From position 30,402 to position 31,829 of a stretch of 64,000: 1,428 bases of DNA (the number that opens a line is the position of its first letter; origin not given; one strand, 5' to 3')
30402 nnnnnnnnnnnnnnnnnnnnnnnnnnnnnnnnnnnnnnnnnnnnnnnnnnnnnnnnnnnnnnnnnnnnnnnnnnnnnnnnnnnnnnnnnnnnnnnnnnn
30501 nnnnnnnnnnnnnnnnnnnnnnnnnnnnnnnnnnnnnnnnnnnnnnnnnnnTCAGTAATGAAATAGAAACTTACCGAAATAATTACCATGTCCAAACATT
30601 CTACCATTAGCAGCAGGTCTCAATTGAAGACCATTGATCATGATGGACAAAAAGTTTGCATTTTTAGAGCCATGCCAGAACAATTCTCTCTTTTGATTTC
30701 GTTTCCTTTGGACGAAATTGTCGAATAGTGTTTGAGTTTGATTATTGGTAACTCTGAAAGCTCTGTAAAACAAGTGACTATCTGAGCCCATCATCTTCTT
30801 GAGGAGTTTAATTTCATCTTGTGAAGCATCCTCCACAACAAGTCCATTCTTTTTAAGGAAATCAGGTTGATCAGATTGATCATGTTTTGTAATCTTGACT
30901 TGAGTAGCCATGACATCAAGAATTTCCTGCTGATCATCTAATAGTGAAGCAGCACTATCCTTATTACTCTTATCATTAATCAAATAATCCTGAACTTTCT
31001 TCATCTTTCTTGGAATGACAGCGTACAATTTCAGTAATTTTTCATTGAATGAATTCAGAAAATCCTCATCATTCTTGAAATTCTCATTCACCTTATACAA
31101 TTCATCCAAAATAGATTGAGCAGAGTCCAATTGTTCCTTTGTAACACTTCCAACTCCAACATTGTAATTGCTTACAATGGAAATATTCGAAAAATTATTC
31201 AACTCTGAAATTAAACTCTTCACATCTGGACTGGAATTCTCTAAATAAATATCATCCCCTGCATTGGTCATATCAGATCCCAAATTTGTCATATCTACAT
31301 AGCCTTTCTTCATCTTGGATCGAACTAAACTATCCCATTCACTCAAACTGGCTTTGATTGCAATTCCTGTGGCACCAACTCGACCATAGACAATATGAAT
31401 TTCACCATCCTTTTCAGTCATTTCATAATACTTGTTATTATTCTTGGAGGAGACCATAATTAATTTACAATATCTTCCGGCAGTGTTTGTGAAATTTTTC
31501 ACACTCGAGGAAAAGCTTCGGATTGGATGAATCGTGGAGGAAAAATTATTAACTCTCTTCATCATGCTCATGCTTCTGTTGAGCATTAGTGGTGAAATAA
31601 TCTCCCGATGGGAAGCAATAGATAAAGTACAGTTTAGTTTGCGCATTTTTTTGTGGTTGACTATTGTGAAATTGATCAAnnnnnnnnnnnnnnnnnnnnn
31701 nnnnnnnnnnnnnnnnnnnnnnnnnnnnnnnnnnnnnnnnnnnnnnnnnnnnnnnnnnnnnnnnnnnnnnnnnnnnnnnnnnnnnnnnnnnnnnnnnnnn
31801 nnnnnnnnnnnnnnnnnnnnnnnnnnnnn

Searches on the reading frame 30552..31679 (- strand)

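Call 10: search_protein_families(library=pfam, proteins=[window:30552-31679:-], max_evalue=0.01)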
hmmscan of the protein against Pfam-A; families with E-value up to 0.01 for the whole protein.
window:30552-31679:- (375 aa): 3 families
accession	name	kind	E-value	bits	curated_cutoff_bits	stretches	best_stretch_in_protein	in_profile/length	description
PF00644.27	PARP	-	3.5e-12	46.7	26.7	1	291-370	9-91/199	Poly(ADP-ribose) polymerase catalytic domain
PF05406.20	WGR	-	0.00018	22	22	1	78-129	11-74/79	WGR domain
PF02877.19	PARP_reg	-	0.0026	18.3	26.8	1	174-268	34-126/135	Poly(ADP-ribose) polymerase, regulatory domain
